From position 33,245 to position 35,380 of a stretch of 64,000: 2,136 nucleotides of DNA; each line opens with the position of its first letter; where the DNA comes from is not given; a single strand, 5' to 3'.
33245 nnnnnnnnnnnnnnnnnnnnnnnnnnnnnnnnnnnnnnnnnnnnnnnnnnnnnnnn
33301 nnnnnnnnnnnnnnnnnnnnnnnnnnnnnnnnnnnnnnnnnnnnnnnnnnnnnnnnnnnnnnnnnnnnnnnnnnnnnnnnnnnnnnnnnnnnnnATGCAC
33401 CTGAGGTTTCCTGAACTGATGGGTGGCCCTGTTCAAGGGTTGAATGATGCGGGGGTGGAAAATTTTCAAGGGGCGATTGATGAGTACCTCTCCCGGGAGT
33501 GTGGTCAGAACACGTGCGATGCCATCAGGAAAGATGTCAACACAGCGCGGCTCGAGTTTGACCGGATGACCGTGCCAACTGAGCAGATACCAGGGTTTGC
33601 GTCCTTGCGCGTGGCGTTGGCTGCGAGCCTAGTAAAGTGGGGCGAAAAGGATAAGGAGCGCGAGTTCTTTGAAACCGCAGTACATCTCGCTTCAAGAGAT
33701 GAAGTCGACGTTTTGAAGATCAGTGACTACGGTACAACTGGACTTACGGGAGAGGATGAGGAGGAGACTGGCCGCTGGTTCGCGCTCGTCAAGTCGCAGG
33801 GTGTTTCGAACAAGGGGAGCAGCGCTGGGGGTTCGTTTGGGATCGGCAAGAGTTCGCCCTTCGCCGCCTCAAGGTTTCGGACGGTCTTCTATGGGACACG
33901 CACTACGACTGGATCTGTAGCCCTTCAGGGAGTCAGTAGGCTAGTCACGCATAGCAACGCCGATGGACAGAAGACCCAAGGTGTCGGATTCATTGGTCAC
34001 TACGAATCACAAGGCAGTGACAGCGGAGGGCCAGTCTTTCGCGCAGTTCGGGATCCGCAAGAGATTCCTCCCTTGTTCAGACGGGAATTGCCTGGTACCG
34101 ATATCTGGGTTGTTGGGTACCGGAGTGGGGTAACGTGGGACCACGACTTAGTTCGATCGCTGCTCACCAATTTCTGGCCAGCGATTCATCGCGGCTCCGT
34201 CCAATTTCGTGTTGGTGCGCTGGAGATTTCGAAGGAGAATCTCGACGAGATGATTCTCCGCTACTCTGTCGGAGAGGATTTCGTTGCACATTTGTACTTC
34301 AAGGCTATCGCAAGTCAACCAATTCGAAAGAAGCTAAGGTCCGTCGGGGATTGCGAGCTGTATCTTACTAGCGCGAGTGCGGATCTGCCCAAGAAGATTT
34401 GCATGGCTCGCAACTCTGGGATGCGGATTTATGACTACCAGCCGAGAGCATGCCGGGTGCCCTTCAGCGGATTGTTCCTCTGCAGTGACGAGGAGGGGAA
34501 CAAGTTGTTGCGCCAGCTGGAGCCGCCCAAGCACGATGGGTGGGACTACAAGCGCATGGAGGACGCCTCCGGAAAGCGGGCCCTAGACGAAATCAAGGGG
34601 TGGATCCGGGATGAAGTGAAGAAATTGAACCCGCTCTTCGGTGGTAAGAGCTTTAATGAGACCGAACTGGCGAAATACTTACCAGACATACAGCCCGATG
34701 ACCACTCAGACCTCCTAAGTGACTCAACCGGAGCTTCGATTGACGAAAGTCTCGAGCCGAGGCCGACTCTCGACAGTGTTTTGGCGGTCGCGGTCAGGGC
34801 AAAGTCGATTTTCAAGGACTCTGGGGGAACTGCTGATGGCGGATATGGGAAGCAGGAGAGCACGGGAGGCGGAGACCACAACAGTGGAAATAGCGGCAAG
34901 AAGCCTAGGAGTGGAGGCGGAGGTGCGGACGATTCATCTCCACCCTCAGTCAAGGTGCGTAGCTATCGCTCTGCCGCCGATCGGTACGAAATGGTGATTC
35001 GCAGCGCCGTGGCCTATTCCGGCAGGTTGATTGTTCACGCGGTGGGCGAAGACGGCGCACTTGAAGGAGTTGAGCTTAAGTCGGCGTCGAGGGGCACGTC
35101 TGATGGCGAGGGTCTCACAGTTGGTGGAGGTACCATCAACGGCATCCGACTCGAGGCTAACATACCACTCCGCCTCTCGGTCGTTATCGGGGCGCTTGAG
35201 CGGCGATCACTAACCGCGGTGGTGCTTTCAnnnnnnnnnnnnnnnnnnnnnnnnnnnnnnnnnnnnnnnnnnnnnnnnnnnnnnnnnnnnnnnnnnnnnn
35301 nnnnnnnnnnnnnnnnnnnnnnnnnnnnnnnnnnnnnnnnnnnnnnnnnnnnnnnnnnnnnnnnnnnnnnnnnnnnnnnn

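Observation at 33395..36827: Translationally coupled GHKL-ATPase plus two unknown proteins: candidate undescribed defence operon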

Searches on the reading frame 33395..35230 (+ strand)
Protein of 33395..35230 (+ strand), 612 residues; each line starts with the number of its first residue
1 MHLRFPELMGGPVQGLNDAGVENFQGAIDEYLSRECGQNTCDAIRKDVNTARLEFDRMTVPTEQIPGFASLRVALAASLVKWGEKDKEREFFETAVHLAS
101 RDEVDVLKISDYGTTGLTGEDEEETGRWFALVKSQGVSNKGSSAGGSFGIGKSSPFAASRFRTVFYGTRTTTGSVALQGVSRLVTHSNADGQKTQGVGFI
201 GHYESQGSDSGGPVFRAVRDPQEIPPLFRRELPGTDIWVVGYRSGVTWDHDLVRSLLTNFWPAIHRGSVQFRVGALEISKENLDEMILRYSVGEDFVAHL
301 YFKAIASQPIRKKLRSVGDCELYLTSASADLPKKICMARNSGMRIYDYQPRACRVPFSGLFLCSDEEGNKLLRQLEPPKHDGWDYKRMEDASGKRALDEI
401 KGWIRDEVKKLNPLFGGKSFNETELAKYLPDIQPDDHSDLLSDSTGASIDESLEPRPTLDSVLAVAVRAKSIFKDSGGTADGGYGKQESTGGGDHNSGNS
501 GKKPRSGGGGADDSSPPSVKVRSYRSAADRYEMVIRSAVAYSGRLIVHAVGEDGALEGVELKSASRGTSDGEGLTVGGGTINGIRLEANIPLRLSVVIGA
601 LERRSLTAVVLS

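Call 7: search_protein_families(library=pfam, proteins=[window:33395-35230:+], max_evalue=1)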
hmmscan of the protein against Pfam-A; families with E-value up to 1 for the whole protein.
window:33395-35230:+ (612 aa): 0 families

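Call 8: search_protein_families(library=padloc, proteins=[window:33395-35230:+], max_evalue=1)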
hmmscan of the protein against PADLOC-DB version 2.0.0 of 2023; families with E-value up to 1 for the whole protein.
window:33395-35230:+ (612 aa): 1 family
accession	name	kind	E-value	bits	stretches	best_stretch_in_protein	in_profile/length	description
PDLC04582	PDC-M33A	-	7.7e-131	435.8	1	2-604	4-617/627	-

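Call 9: search_protein_families(library=ncbifam, proteins=[window:33395-35230:+], max_evalue=1)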
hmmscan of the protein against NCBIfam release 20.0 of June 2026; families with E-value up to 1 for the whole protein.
window:33395-35230:+ (612 aa): 0 families

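Call 16: find_homologous_proteins(query=window:33395-35230:+, max_evalue=0.00001)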
Query window:33395-35230:+ (612 aa): 274 proteins with E <= 0.00001 among 8000 candidates; the best 120 are listed.
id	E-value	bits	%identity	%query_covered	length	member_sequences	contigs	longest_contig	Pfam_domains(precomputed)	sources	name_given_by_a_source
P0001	0.0e+0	1387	100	100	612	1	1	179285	-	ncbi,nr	ncbi:MAG: hypothetical protein SFU84_06240 [Gemmatimonadales bacterium]|nr:hypothetical protein [Gem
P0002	2.2e-271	920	67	99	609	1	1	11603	-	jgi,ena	-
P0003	5.2e-262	889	64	100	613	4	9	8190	-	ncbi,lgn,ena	-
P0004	4.5e-260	882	64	100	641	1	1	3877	-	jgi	jgi:hypothetical protein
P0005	4.5e-254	863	62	100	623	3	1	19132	-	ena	-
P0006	3.2e-250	850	64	99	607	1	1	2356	-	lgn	-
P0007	5.2e-249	846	63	100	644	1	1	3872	-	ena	-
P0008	4.2e-247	840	63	100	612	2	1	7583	-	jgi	jgi:hypothetical protein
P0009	7.3e-246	836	62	99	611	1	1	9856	-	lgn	-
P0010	3.1e-245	833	61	100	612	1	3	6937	-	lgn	-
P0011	1.1e-244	832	61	100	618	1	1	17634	-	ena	-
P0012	1.8e-244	831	61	100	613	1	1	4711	-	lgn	-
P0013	3.8e-244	830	62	100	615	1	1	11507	-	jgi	jgi:hypothetical protein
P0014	1.7e-243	828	62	100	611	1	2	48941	-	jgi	jgi:hypothetical protein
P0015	1.3e-240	818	61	100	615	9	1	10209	-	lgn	-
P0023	5.4e-234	796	59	100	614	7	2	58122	-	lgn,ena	-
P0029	2.9e-231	787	58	100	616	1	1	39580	-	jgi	jgi:hypothetical protein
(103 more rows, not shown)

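Call 17: search_solved_structures(query=window:33395-35230:+, max_evalue=10)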
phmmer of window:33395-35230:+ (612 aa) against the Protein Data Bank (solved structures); distinct sequences matched with E-value up to 10: 2.
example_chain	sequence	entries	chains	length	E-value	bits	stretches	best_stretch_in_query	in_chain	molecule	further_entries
6yra_B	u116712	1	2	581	0.13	13.9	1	208-320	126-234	Hydantoinase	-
2ml2_A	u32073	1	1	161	0.65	11.6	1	476-559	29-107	Poly(beta-D-mannuronate) C5 epimerase 6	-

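Call 20: search_solved_structures(query=A1, max_evalue=10, show_alignments=2)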
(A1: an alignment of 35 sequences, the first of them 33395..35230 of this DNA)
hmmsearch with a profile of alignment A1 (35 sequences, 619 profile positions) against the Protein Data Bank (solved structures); distinct sequences matched with E-value up to 10: 2.
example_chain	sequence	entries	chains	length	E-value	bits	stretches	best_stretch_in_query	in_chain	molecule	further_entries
3cx5_F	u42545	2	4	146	1.4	10.4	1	467-555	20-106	Cytochrome b-c1 complex subunit 6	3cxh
6giq_F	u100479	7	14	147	1.5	10.4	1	467-555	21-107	QCR6 isoform 1 | Cytochrome b-c1 complex subunit 6 | CYTOCHROME B-C1 COMPLEX SUBUNIT 6; SYNONYM: COMPLEX III SUBUNIT 6,COMPLEX III SUBUNIT VI,C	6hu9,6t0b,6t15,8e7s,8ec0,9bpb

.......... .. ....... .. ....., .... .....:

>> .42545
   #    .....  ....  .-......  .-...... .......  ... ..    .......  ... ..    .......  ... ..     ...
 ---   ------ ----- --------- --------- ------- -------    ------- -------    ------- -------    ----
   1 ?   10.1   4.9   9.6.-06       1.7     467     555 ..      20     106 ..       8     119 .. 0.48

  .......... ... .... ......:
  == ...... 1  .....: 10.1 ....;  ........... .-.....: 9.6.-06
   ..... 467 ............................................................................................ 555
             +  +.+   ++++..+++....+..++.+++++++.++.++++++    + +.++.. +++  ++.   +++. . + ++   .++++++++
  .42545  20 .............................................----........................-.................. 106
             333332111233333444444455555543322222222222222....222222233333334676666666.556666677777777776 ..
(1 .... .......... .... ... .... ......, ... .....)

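Call 23: find_related_loci(query=A1, collection=genome_contigs, flank=10000)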
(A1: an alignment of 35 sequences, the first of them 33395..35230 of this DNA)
Query A1 (612 aa) in genome_contigs; peptide patterns used: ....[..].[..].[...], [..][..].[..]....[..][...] (x = any residue, [..] = any of these).
151 stretches matched a pattern; 45 encode a relative of the query (tblastn E <= 1e-3); 45 distinct loci.
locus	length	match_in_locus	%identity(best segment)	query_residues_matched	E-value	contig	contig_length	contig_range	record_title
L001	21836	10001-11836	56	3-611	0e+0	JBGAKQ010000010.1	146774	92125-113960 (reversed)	MAG: Lacunisphaera sp. isolate MAG_AAO_H125.9 AAOH125-9_opera_contig_494, whole genome shotgun sequence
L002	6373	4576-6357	57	1-596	0e+0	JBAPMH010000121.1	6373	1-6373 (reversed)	MAG: Chthoniobacterales bacterium isolate MFD03584_ilm_asm_bin2 k127_222303, whole genome shotgun sequence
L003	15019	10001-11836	41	1-608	1e-129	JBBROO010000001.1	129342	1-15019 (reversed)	MAG: Chthoniobacterales bacterium isolate La1_metabat2.312 LA1C_B2.312_k141_1800318L_129342_cov_50.4599, whole genome sh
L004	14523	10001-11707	40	1-564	3e-127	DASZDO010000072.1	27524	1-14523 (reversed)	MAG TPA_asm: Chthoniobacterales bacterium isolate SMAG_U6470 k141_821969, whole genome shotgun sequence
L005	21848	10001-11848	40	1-611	7e-127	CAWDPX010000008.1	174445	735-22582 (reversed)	MAG: uncultured Verrucomicrobiae bacterium isolate MFD01689.bin.2.14 genome assembly, contig: contig_15848, whole genome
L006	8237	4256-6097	38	1-608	2e-124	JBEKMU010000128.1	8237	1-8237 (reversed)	MAG: Verrucomicrobiota bacterium isolate SPRUCE 400 SPRUCE_400_128, whole genome shotgun sequence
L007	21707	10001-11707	41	1-564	7e-124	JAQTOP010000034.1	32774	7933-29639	MAG: Terrimicrobiaceae bacterium isolate STA_90 NODE_2584_length_32774_cov_7.843385_Sandtown_A, whole genome shotgun seq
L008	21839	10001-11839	37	1-610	4e-117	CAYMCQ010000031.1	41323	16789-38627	MAG TPA_asm: uncultured Verrucomicrobiota bacterium isolate SRP287453_co1_194 genome assembly, contig: NODE_1473_length_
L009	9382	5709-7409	35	1-553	2e-111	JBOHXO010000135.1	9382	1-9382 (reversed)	MAG: Chthoniobacterales bacterium isolate H1-B2_metabat2.bin.7 k127_115969, whole genome shotgun sequence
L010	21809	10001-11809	36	1-609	2e-97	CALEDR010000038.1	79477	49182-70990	MAG: uncultured Phycisphaerae bacterium isolate N1_Bin_MAXBIN__136_1 genome assembly, contig: c_000002542793, whole geno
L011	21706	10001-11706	40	1-564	3e-108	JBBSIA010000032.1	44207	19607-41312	MAG: Chthoniobacterales bacterium isolate LS3_sbin.21 LS3_sbin.21_K_242571_L_44207_cov_80.9648, whole genome shotgun seq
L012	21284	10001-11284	37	5-436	1e-87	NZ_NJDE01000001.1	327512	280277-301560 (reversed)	Saccharibacillus sp. O23 O23_contig_1, whole genome shotgun sequence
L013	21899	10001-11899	29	5-604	7e-85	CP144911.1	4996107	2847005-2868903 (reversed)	Rossellomorea sp. GAMAL-10_SWC chromosome, complete genome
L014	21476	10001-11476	34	1-498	9e-84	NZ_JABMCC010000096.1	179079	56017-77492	Paenibacillus taichungensis strain DSM 19942 k141_151, whole genome shotgun sequence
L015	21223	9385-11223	32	5-594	1e-80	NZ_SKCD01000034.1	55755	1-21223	Paenibacillus luteus strain R-3 NODE_40, whole genome shotgun sequence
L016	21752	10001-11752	31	4-554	2e-80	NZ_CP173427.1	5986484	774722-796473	Paenibacillus chitinolyticus strain KFRI-Sea08-06 chromosome, complete genome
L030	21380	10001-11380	30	5-469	8e-53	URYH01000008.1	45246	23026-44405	uncultured Clostridiales bacterium isolate UMGS1470 genome assembly, contig: NODE_533_length_45246_cov_5.010179, whole g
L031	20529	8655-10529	31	5-600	8e-52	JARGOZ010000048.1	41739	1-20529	MAG: Verrucomicrobiales bacterium isolate bin_ji_oxhcr1.018 NODE_569_length_41739_cov_5.703963, whole genome shotgun seq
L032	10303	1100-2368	31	4-416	1e-53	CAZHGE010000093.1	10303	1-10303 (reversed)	MAG TPA_asm: uncultured Lachnospiraceae bacterium isolate SRP350583_co1_41 genome assembly, contig: NODE_10955_length_10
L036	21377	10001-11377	30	5-469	8e-48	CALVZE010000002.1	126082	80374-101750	MAG: uncultured Clostridia bacterium isolate BRZ_PH__bin59 genome assembly, contig: BRZ_PH__NODE_157_length_126082_cov_7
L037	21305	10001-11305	30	1-430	8e-42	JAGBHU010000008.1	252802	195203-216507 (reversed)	MAG: Coprococcus sp. isolate RGIG9131 Water_deer_Rectum.Co__c186482, whole genome shotgun sequence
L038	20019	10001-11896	30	4-606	7e-73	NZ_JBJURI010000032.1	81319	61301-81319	Paenibacillus sp. P8 P8_scaffold32, whole genome shotgun sequence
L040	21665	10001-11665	31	53-594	1e-37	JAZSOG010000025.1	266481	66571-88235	MAG: Kiritimatiellia bacterium isolate T1900044549_TS20190015.MAGScoT_cleanbin_000036 SGB_192_k141_2793970, whole genome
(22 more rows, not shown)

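Call 29: predict_structure(alignment_id=A1)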
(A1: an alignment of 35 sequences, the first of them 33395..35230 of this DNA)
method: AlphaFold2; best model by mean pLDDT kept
length: 612 residues; sequences in the alignment: 35
mean_pLDDT: 80.4   pTM: 0.66
mean pLDDT of the five models: 80.4, 80.3, 80.0, 79.4, 79.1
residues with pLDDT >= 90: 326; 70-90: 162; 50-70: 21; < 50: 103
segments of 3 or more residues with pLDDT < 50: 145-147, 415-422, 424-513
pLDDT, mean of each block of 10 residues (from residue 1): 92 80 79 89 89 96 96 96 92 95 97 91 85 68 49 85 95 95 93 93 83 88 95 95 89 94 95 96 94 83 89 95 91 94 93 89 92 84 89 94 94 57 46 38 30 38 37 30 28 29 30 66 91 92 92 83 86 88 91 91 86 76
secondary structure, 60 per line:
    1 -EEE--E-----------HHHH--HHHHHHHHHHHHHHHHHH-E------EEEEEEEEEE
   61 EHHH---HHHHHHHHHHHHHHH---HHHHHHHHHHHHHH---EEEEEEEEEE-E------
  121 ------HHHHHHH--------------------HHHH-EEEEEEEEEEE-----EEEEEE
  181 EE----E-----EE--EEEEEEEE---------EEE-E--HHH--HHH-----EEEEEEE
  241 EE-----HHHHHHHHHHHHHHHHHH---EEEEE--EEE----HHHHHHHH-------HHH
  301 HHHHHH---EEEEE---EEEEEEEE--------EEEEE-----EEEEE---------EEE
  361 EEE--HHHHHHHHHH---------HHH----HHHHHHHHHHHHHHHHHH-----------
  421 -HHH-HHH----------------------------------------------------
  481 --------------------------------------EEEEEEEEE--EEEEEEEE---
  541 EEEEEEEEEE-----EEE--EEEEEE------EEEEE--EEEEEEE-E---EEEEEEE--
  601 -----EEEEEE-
elements in order: E2-4 H19-22 H25-42 E51-61 H68-82 H86-99 E103-112 H127-133 H154-157 E159-169 E175-182 E197-204 E214-216 E234-242 H248-265 E269-273 E276-278 H283-290 H298-306 E310-314 E318-325 E334-338 E344-348 E358-363 H366-375 H392-409 E519-527 E530-537 E541-550 E556-558 E561-566 E573-577 E580-586 E592-598 E606-611

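Call 33: fold_search(model_id=the predicted structure, library=pdb)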
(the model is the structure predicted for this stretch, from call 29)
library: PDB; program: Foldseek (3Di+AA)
matches with E <= 10: 1045; with E <= 0.001: 20
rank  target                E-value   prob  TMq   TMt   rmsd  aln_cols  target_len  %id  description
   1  9o0g_B                7.4e-07  1.00  0.28  0.28  25.6       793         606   10  CryoEM structure of M. mazei topoisomerase VI(A-E342Q)-minicircle DNA complex in cleavage state (released 2026-02-25)
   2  9o8p_B                7.9e-07  1.00  0.29  0.30  27.5       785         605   10  CryoEM structure of M. mazei topoisomerase VI-minicircle DNA complex (released 2026-02-25)
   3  5tth_A                8.3e-07  1.00  0.32  0.30   9.7       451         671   10  Heterodimeric SpyCatcher/SpyTag-fused zebrafish TRAP1 in ATP/ADP-hybrid state (released 2017-08-23)
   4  7u8v                  8.8e-07  1.00  0.29  0.38  10.5       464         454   12  hTRAP1 with inhibitors (released 2023-08-16)
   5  4z1i_B                1.1e-06  1.00  0.32  0.40  10.1       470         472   11  Crystal structure of human Trap1 with AMPPNP (released 2015-04-29)
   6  5uls_B                1.2e-06  1.00  0.29  0.28  10.6       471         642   11  Structure of GRP94 in the active conformation (released 2017-09-27)
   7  5y3n                  1.5e-06  1.00  0.28  0.37  14.1       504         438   12  Structure of TRAP1 complexed with DN401 (released 2017-08-30)
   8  7exp_A                2.0e-06  1.00  0.33  0.35   9.4       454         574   11  Crystal structure of zebrafish TRAP1 with AMPPNP and MitoQ (released 2022-01-05)
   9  5y3o                  2.2e-06  1.00  0.27  0.37  14.2       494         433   12  Structure of TRAP1 complexed with DN320 (released 2017-08-30)
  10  7exp_B                2.8e-06  1.00  0.31  0.32   9.3       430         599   10  Crystal structure of zebrafish TRAP1 with AMPPNP and MitoQ (released 2022-01-05)
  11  4z1f                  4.6e-06  1.00  0.27  0.37  13.8       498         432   11  Crystal structure of human Trap1 with PU-H71 (released 2015-04-22)
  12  5hph_B                5.4e-06  1.00  0.31  0.37  10.2       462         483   11  Structure of TRAP1 fragment (released 2016-08-10)
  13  5tvw_A                6.1e-06  1.00  0.32  0.33  10.6       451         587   12  Crystal structure of mitochondrial Hsp90 (TRAP1) with ATP in absence of Mg, hemi-hydrolyzed (released 2018-03-14)
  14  4iyn_B                7.2e-06  1.00  0.32  0.32  10.2       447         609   11  Structure of mitochondrial Hsp90 (TRAP1) with ADP-ALF4- (released 2014-01-22)
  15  7u8w                  8.4e-06  1.00  0.28  0.37  14.4       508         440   12  hTRAP1 with inhibitors (released 2023-08-16)
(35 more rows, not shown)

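Call 39: search_protein_families(library=pfam, proteins=[L012:8919-9986:+, L012:13733-15406:+, L003:8271-9986:+, L003:13447-13866:+, L013:8454-9437:+, L013:13523-15406:+, L030:6437-9610:+, L030:13524-16058:+, L001:13447-14994:+, L040:7341-9734:+], max_evalue=0.01)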
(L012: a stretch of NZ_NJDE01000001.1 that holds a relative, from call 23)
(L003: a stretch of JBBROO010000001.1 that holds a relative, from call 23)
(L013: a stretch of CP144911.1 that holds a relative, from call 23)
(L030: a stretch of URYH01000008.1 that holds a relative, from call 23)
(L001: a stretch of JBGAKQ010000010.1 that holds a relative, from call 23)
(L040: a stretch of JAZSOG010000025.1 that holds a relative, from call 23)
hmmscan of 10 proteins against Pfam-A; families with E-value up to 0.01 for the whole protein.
L012:8919-9986:+ (356 aa): 1 family
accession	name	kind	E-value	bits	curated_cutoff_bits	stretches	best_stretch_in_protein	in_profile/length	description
PF00145.23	DNA_methylase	-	8.7e-73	246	22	1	15-345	2-322/324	C-5 cytosine-specific DNA methylase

L012:13733-15406:+ (558 aa): 4 families
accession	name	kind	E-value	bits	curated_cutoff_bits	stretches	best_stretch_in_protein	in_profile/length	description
PF00145.23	DNA_methylase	-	1.8e-65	221.9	22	2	291-534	109-322/324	C-5 cytosine-specific DNA methylase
PF03602.21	Cons_hypoth95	-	9.5e-05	22.6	24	1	7-136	44-171/182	Conserved hypothetical protein 95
PF09445.16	Methyltransf_15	-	0.00024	21.1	22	1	8-114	4-110/165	RNA cap guanine-N2 methyltransferase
PF16730.10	DnaGprimase_HBD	-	0.0043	17.5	25.9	0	128-210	28-110/118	DnaG-primase C-terminal, helicase-binding domain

L003:8271-9986:+ (572 aa): 1 family
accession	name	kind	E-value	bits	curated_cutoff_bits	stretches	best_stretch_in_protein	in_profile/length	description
PF00145.23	DNA_methylase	-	7.8e-63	213.3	22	1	28-405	1-322/324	C-5 cytosine-specific DNA methylase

L003:13447-13866:+ (140 aa): 3 families
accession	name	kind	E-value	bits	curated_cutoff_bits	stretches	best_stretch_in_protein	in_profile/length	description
PF03852.21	Vsr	-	4.2e-23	81.4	27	1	3-73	2-71/74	DNA mismatch endonuclease Vsr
PF18741.7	MTES_1575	-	2e-05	25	38.2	1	94-137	54-96/96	REase_MTES_1575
PF04480.18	DUF559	-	0.0018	18.6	20.6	0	93-132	65-103/109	Protein of unknown function (DUF559)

L013:8454-9437:+ (328 aa): 1 family
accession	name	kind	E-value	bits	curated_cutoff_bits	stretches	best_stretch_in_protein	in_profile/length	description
PF09563.16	RE_LlaJI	-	5.2e-46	158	23.6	1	26-280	70-347/365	LlaJI restriction endonuclease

L013:13523-15406:+ (628 aa): 1 family
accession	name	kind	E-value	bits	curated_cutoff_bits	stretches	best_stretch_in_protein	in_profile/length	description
PF03235.19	GmrSD_N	-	6.8e-25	88.8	33.2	1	33-230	11-196/199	GmrSD restriction endonuclease, N-terminal domain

L030:6437-9610:+ (1058 aa): 2 families
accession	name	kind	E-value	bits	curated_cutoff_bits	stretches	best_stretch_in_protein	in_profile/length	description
PF03962.21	Mnd1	-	0.00082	20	23.5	0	313-343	29-59/60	Mnd1 HTH domain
PF04545.22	Sigma70_r4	-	0.0015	18.5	24.1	1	445-468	19-42/50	Sigma-70, region 4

L030:13524-16058:+ (845 aa): 3 families
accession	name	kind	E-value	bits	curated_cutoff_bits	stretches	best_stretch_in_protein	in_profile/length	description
PF00176.29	SNF2-rel_dom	-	2.9e-33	115.6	24.9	1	55-276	17-253/290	SNF2-related domain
PF00271.37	Helicase_C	-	2.8e-12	47.3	23.5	1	368-466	9-110/110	Helicase conserved C-terminal domain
PF00270.35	DEAD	-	1.8e-07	31.5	26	1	58-197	17-164/167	DEAD/DEAH box helicase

L001:13447-14994:+ (516 aa): 1 family
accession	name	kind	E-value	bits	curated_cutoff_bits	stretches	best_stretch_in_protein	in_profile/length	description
PF00145.23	DNA_methylase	-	1.1e-46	160.2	22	2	238-506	138-322/324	C-5 cytosine-specific DNA methylase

L040:7341-9734:+ (798 aa): 4 families
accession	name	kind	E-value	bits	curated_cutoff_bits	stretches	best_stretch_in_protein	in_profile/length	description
PF09848.15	SLFN-g3_helicase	-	3.3e-57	194.8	24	1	256-759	3-353/354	Schlafen group 3, DNA/RNA helicase domain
PF20720.3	nSTAND3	-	0.0011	19.1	27.2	1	248-282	11-45/155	Novel STAND NTPase 3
PF13401.12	AAA_22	-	0.0063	17.3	27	0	256-280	7-31/130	AAA domain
PF13191.12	AAA_16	-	0.0079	17.1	32.6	0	237-281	8-51/167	AAA ATPase domain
